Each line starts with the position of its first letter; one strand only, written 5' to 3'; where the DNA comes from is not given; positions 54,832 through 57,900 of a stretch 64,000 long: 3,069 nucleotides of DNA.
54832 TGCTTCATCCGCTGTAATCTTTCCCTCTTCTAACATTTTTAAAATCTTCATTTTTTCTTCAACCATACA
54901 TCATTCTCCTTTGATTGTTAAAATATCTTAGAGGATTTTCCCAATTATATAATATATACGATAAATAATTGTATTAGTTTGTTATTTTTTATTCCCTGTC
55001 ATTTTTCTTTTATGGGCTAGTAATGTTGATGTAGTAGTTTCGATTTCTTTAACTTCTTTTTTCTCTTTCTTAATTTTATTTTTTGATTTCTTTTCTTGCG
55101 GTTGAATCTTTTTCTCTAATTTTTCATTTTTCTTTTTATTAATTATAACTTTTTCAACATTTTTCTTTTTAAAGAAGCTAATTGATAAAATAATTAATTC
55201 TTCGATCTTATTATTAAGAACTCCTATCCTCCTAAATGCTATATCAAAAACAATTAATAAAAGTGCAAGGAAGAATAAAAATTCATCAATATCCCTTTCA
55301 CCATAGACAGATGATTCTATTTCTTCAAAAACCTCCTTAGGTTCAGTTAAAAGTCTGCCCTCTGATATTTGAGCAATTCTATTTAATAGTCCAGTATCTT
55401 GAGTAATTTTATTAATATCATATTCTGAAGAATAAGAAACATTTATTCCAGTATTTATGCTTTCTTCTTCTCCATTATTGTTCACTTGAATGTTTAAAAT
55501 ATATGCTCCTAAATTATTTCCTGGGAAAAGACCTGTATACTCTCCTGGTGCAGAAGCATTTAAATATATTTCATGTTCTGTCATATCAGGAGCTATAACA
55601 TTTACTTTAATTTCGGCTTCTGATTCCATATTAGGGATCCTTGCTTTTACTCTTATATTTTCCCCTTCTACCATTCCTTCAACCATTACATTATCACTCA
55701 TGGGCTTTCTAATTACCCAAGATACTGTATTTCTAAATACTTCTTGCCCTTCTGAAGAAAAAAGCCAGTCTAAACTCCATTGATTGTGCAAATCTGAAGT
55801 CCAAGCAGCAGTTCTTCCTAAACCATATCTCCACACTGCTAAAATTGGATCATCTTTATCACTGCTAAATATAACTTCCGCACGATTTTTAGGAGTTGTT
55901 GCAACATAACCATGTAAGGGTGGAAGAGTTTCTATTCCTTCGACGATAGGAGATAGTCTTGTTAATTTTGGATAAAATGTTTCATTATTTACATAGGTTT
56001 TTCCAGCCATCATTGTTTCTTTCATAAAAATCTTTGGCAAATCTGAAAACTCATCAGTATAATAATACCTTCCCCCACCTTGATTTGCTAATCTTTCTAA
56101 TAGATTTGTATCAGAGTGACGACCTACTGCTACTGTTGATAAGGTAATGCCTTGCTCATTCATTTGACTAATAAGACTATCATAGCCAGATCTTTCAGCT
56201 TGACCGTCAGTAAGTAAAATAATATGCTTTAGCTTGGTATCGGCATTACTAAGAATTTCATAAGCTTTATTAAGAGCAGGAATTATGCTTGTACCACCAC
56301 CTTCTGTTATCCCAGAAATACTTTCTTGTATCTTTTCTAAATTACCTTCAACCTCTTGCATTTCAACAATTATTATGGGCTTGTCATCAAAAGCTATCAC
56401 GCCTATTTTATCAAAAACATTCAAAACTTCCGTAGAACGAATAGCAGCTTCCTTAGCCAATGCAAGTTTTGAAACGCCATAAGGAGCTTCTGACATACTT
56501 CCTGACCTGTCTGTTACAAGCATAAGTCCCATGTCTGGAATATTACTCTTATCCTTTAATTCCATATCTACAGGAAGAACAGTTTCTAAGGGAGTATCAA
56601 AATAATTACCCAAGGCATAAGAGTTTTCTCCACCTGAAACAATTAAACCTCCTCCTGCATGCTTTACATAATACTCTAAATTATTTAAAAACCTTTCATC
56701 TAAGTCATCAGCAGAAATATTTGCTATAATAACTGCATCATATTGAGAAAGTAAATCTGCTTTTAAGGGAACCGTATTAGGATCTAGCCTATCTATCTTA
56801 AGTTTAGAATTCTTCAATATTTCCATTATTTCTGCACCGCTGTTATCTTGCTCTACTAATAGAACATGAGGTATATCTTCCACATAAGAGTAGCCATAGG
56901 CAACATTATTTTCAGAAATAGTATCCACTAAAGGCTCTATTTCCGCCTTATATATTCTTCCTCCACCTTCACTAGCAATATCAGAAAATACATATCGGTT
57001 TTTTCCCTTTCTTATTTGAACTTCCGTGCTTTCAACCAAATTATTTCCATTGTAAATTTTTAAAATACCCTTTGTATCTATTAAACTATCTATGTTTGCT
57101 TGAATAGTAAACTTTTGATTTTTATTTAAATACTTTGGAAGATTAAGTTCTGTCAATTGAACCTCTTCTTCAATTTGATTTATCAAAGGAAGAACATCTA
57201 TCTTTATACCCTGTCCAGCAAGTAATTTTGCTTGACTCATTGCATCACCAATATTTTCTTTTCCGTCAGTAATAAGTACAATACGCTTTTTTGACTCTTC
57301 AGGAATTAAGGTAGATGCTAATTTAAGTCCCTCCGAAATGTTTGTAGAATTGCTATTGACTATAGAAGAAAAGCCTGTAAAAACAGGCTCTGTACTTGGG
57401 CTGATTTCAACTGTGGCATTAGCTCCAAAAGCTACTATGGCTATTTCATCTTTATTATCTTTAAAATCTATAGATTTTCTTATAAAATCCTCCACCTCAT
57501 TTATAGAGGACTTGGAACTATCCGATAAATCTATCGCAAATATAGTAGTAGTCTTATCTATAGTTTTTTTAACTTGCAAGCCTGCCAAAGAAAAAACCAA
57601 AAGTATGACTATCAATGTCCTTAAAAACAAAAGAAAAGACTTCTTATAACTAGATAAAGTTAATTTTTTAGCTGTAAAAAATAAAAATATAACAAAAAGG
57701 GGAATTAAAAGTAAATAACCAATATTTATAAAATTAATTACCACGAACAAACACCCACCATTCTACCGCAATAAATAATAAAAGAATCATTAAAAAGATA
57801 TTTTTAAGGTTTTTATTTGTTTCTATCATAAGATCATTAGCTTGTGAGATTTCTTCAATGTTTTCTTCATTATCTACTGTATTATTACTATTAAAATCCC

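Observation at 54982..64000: Uncharacterised envelope module: unknown protein, ABC-2 exporter, 3-TM coiled-coil/(GQ)n protein and two double-anchored VWA (BatA-type) proteins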

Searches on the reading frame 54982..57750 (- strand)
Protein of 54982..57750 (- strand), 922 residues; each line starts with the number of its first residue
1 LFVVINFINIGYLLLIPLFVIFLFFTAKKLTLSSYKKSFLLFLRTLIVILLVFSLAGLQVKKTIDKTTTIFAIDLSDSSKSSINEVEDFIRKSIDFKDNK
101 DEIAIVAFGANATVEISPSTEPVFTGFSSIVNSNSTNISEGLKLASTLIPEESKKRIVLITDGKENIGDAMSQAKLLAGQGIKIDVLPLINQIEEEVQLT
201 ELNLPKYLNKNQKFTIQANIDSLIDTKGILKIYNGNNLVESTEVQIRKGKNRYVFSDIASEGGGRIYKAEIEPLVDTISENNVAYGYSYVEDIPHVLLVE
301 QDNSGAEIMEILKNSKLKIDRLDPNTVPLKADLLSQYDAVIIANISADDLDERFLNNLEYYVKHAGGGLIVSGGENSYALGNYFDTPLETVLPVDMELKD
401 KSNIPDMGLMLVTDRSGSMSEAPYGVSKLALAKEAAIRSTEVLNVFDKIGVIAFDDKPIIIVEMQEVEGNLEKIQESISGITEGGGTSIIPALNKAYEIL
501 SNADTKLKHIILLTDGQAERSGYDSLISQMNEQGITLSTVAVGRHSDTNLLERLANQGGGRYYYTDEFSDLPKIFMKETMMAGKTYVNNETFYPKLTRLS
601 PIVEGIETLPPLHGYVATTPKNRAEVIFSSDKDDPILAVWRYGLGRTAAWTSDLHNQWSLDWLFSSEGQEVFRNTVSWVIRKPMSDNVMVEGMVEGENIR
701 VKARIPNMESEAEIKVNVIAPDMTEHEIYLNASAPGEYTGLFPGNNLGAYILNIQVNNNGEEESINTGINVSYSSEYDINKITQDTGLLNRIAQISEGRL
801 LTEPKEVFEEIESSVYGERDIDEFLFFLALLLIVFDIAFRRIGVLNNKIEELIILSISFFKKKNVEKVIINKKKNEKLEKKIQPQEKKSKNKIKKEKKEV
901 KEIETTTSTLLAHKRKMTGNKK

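Call 3: search_protein_families(library=pfam, proteins=[window:54982-57750:-], max_evalue=0.01)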
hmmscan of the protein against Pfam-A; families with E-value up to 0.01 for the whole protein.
window:54982-57750:- (922 aa): 7 families
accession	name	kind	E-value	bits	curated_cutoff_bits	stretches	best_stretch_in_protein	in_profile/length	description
PF13519.12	VWA_2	-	1e-29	103.7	27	2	409-517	1-107/107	von Willebrand factor type A domain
PF00092.34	VWA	-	7.1e-27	95.2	23.8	2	409-575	2-172/174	von Willebrand factor type A domain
PF13768.12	VWA_3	-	5.5e-14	52.9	27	1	409-563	3-154/155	von Willebrand factor type A domain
PF07090.17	GATase1_like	-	2e-13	50.9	27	1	600-679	163-245/247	Putative glutamine amidotransferase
PF06707.17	DUF1194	-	7.6e-07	29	27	0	132-209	91-170/206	Protein of unknown function (DUF1194)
PF24157.1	DUF7408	-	3.8e-05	24.2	27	0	334-377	35-77/174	Domain of unknown function (DUF7408)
PF05762.20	VWA_CoxE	-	0.00019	21.4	26.4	0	406-540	56-185/222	VWA domain containing CoxE-like protein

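Call 5: search_protein_families(library=ncbifam, proteins=[window:54982-57750:-], max_evalue=0.01)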
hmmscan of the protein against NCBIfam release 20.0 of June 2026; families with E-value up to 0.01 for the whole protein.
window:54982-57750:- (922 aa): 5 families
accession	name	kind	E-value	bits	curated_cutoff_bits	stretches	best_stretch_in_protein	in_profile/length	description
TIGR03788.1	marine_srt_targ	equivalog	1.2e-13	50.4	551.65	1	403-570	269-433/629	marine proteobacterial sortase target protein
TIGR00868.1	hCaCC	subfamily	5.8e-12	44.2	900.85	1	410-567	308-462/863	calcium-activated chloride channel protein 1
TIGR02442.1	Cob-chelat-sub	hypoth_equivalog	1.7e-11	43.3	779.45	2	409-525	475-590/641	putative cobaltochelatase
NF010238.0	PRK13685.1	subfamily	7.7e-05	21.9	432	0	409-543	99-245/335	hypothetical protein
NF009943.0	PRK13406.1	equivalog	0.0018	16.9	571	0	65-171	400-515/585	magnesium chelatase subunit D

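Call 26: find_related_loci(query=A3, collection=genome_contigs, flank=10000)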
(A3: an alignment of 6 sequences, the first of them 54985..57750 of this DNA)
Query A3 (922 aa) in genome_contigs; peptide patterns used: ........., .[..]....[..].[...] (x = any residue, [..] = any of these).
599 stretches matched a pattern (row limit reached: there are more); 513 encode a relative of the query (tblastn E <= 1e-3); the best 80 are kept; 80 distinct loci.
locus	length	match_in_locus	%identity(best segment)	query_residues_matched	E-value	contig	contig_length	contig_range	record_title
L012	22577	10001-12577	45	3-863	0e+0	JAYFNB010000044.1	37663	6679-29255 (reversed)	MAG: Lachnospiraceae bacterium isolate 3C_1 c_3C_000000082622, whole genome shotgun sequence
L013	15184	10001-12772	44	1-919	0e+0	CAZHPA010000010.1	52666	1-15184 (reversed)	MAG TPA_asm: uncultured Defluviitaleaceae bacterium isolate SRP242652_co1_196 genome assembly, contig: NODE_587_length_5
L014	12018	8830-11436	44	24-891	0e+0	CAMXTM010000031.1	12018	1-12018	MAG TPA_asm: uncultured Clostridium sp. isolate SRR14920981_bin.5_metawrap_v1.3_MAG genome assembly, contig: NODE.1778_l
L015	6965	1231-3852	44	35-919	0e+0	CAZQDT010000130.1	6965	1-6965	MAG TPA_asm: uncultured Eubacteriales bacterium isolate SRP313737_co1_240 genome assembly, contig: NODE_15549_length_696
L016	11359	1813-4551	41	3-920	0e+0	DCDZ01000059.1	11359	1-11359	MAG TPA_asm: Tyzzerella sp. UBA1042 UBA1042_contig_17591, whole genome shotgun sequence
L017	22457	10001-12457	42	3-820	0e+0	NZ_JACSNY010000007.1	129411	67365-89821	Anaerotignum lactatifermentans strain An390 An390_contig-110_6, whole genome shotgun sequence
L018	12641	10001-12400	45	12-809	0e+0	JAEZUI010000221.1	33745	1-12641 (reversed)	MAG: Bacillota bacterium isolate OH_PDB_83 k127_1278414, whole genome shotgun sequence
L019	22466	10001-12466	45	22-842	0e+0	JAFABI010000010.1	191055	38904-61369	MAG: Bacillota bacterium isolate OH_SBB_121 k127_451971, whole genome shotgun sequence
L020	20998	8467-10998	44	13-853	0e+0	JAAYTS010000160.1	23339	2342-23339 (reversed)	MAG: Clostridium sp. isolate AS24abBPME_67 47401_AS24, whole genome shotgun sequence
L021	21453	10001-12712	40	13-916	0e+0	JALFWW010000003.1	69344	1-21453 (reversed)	MAG: Clostridia bacterium isolate SUG1085 k141_119144, whole genome shotgun sequence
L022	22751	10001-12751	41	3-920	0e+0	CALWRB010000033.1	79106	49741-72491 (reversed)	MAG: uncultured Lachnospiraceae bacterium isolate E03__bin254 genome assembly, contig: E03__k127_2407440, whole genome s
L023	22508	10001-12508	41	23-853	0e+0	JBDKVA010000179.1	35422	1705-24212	MAG: Clostridiaceae bacterium isolate 8_bin.75 c_000001549576, whole genome shotgun sequence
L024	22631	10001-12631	42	22-892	0e+0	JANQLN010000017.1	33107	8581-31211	MAG: Clostridia bacterium isolate PL25a_bin.60 k99_730341, whole genome shotgun sequence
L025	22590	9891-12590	41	23-917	0e+0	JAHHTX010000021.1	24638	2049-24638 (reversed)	MAG: Anaerotignum sp. isolate MAG093 MAG093_21, whole genome shotgun sequence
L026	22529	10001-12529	43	1-842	0e+0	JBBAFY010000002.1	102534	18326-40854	MAG: Tissierellales bacterium isolate SO_2017_LW2_59 scaffold_430_c1_LW138R_2017, whole genome shotgun sequence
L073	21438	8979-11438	42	1-820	0e+0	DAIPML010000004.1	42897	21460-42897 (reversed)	MAG TPA_asm: Clostridiales bacterium isolate CTOTU40535 NODE_672_length_42897_cov_6.933803, whole genome shotgun sequenc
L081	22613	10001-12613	35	13-884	5e-155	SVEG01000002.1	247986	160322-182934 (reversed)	MAG: Lachnospiraceae bacterium isolate SIG300 NODE_118_length_247986_cov_2.828568, whole genome shotgun sequence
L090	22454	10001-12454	37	32-844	3e-152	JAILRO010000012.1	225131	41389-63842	MAG: Lachnospiraceae bacterium isolate RUI386 k141_102227_flag=1_multi=14.9960_len=225131, whole genome shotgun sequence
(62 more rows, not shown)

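Call 59: find_homologous_proteins(query=window:54985-57750:-, max_evalue=1e-20)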
Query window:54985-57750:- (922 aa): 1247 proteins with E <= 1e-20 among 8000 candidates; the best 120 are listed.
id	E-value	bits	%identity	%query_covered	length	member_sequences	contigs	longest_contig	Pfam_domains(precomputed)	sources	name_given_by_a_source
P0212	0.0e+0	1998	100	100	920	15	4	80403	PF13768.13,PF06707.18,PF00092.35,PF07090.18,PF13519.13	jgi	-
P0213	0.0e+0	1584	77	100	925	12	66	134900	PF13768.13,PF00092.35,PF07090.18,PF13519.13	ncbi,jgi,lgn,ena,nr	ncbi:MAG: VWA domain-containing protein [Epulopiscium sp.]|nr:VWA domain-containing protein [Candida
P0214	0.0e+0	1252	66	90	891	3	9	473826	PF13768.13,PF00092.35,PF07090.18,PF13519.13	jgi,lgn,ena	-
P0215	0.0e+0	1251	62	96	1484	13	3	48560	PF13768.13,PF00092.35,PF07090.18,PF13519.13,PF07584.17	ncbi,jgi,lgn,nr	ncbi:MAG: hypothetical protein PWP07_532 [Epulopiscium sp.]|jgi:Mg-chelatase subunit ChlD|nr:hypothe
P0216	0.0e+0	1249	63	96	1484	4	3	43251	PF13768.13,PF00092.35,PF07090.18,PF13519.13,PF07584.17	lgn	-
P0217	0.0e+0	1228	62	96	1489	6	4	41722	PF13768.13,PF00092.35,PF07090.18,PF13519.13,PF07584.17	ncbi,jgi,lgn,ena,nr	ncbi:MAG: VWA domain-containing protein [Epulopiscium sp.]|nr:VWA domain-containing protein [Candida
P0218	0.0e+0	1196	64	92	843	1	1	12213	PF13768.13,PF00092.35,PF07090.18,PF13519.13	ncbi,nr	ncbi:MAG: VWA domain-containing protein [Epulopiscium sp.]|nr:VWA domain-containing protein [Candida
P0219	7.6e-294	995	50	98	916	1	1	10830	PF13768.13,PF00092.35,PF07090.18,PF13519.13,PF05762.21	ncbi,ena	-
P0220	6.5e-271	919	49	94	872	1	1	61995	PF13768.13,PF00092.35,PF07090.18,PF13519.13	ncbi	-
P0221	3.2e-262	891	45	99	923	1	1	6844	PF13768.13,PF00092.35,PF07090.18,PF13519.13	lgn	-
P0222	2.9e-260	884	47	99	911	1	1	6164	PF13768.13,PF00092.35,PF07090.18,PF13519.13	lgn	-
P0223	5.3e-259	880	47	100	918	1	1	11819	PF13768.13,PF06707.18,PF00092.35,PF07090.18,PF13519.13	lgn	-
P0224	3.8e-255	867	46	96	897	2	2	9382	PF13768.13,PF00092.35,PF07090.18,PF13519.13,PF05762.21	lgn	-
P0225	1.1e-252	859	47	96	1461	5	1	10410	PF13768.13,PF00092.35,PF07090.18,PF13519.13,PF07584.17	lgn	-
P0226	4.0e-251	854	45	96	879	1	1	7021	PF13768.13,PF00092.35,PF07090.18,PF13519.13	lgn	-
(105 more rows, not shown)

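Call 69: predict_structure(alignment_id=A6)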
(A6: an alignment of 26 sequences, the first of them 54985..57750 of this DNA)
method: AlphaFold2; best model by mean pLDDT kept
length: 922 residues; sequences in the alignment: 26
mean_pLDDT: 79.4   pTM: 0.47
mean pLDDT of the five models: 79.4, 78.9, 77.1, 76.9, 76.1
residues with pLDDT >= 90: 201; 70-90: 560; 50-70: 99; < 50: 62
segments of 3 or more residues with pLDDT < 50: 860-911, 917-922
pLDDT, mean of each block of 10 residues (from residue 1): 73 84 79 76 87 82 81 88 89 89 92 91 86 87 92 89 86 91 89 81 82 88 91 85 91 88 80 85 83 83 85 83 88 82 88 89 84 76 83 75 69 86 73 80 82 89 89 88 82 92 85 84 88 87 83 84 69 61 64 87 85 85 90 90 85 72 85 89 67 83 79 81 80 86 79 76 73 77 75 90 86 66 83 82 61 55 35 32 35 35 42 50 38
secondary structure, 60 per line:
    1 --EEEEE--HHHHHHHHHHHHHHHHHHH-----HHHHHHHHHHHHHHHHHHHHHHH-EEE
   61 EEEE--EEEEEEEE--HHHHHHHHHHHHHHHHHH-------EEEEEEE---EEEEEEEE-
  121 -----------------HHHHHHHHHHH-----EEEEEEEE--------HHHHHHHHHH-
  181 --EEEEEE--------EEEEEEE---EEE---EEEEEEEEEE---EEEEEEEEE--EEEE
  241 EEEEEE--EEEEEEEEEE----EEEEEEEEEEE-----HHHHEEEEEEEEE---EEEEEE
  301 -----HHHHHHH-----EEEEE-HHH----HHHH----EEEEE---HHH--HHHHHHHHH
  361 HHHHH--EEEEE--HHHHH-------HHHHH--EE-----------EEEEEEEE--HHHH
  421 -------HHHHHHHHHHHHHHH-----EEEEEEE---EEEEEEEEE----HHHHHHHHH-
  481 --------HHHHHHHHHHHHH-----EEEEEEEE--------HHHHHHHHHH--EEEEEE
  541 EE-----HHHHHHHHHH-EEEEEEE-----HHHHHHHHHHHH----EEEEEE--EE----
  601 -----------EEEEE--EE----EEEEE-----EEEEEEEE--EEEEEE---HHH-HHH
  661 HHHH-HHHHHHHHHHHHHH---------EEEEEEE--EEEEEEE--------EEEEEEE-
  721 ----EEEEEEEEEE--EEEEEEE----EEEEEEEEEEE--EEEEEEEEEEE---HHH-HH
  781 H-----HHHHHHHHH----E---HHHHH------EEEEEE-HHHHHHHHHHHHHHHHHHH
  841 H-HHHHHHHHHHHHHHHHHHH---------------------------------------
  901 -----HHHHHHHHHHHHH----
elements in order (helices of 4 or more, strands of 3 or more residues): E3-7 H10-28 H34-56 E58-64 E67-74 H77-94 E102-108 E112-119 H138-148 E154-161 H170-179 E183-188 E197-203 E207-209 E213-222 E226-234 E237-246 E249-258 E263-273 H279-282 E283-291 E295-300 H306-312 E318-322 H331-334 E339-343 H352-365 E368-372 H375-379 H387-391 E407-414 H417-420 H428-442 E448-454 E458-466 H471-479 H489-501 E507-514 H523-532 E535-542 H548-557 E559-565 H571-582 E587-592 E612-616 E625-629 E635-642 E645-650 H658-664 H666-679 E689-695 E698-704 E713-719 E725-734 E737-743 E748-758 E761-771 H787-795 H804-808 E815-820 H822-841 H843-861 H906-918

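Call 72: fold_search(model_id=the predicted structure, library=pdb)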
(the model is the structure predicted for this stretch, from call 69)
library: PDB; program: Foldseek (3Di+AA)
matches with E <= 10: 1928; with E <= 0.001: 349
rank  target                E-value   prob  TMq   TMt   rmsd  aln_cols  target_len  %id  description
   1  4cnb_B                9.2e-14  1.00  0.17  0.39  27.6       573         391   13  Structure of proximal thread matrix protein 1 (PTMP1) from the mussel byssus - Crystal form 2 (released 2014-03-12)
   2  4cnb_A                1.0e-13  1.00  0.17  0.39  27.6       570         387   13  Structure of proximal thread matrix protein 1 (PTMP1) from the mussel byssus - Crystal form 2 (released 2014-03-12)
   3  6fpy_A                5.5e-13  1.00  0.18  0.27  33.1       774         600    9  Inter-alpha-inhibitor heavy chain 1, wild type (released 2019-02-27)
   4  4cn8                  1.1e-12  1.00  0.18  0.39  27.1       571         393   13  Structure of proximal thread matrix protein 1 (PTMP1) from the mussel byssus (released 2014-03-12)
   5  6fpz_A                2.3e-12  1.00  0.19  0.27  33.0       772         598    9  Inter-alpha-inhibitor heavy chain 1, D298A (released 2019-02-27)
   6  3ibs_A                2.8e-12  1.00  0.18  0.76   2.4       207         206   21  Crystal structure of conserved hypothetical protein BatB from Bacteroides thetaiotaomicron (released 2009-08-25)
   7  6fpy_B                2.9e-12  1.00  0.19  0.28  32.6       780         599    9  Inter-alpha-inhibitor heavy chain 1, wild type (released 2019-02-27)
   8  3ibs_B                2.7e-11  1.00  0.18  0.76   3.3       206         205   21  Crystal structure of conserved hypothetical protein BatB from Bacteroides thetaiotaomicron (released 2009-08-25)
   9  4fx5                  3.7e-11  1.00  0.18  0.38  17.6       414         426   14  von Willebrand factor type A from Catenulispora acidiphila (released 2012-07-18)
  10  4jdu                  1.1e-10  1.00  0.17  0.75   3.7       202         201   19  The crystal structure of an aerotolerance-related membrane protein from Bacteroides fragilis NCTC 9343 with multiple mut (released 2013-03-27)
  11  8hmb_E                2.0e-10  1.00  0.18  0.18  19.7       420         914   16  Cryo-EM structure of human high-voltage activated L-type calcium channel CaV1.2 in complex with benidipine (BEN) (released 2024-04-24)
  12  8x90_B                3.6e-10  1.00  0.18  0.18  19.4       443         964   14  P/Q type calcium channel (released 2024-03-20)
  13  7mix_D                3.6e-10  1.00  0.18  0.18  18.8       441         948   15  Human N-type voltage-gated calcium channel Cav2.2 in the presence of ziconotide at 3.0 Angstrom resolution (released 2021-07-07)
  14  7vfs_B                3.8e-10  1.00  0.18  0.17   9.6       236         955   19  Human N-type voltage gated calcium channel CaV2.2-alpha2/delta1-beta1 complex, apo state (released 2021-11-03)
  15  9rt4_C1               4.7e-10  1.00  0.17  0.52  20.7       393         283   13  NetF - ANTXR2 local refinement focused (released 2026-02-18)
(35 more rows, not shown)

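Call 74: search_protein_families(library=padloc, proteins=[window:54985-57750:-], max_evalue=0.001)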
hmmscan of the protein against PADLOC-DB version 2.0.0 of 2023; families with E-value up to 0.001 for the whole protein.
window:54985-57750:- (922 aa): 0 families
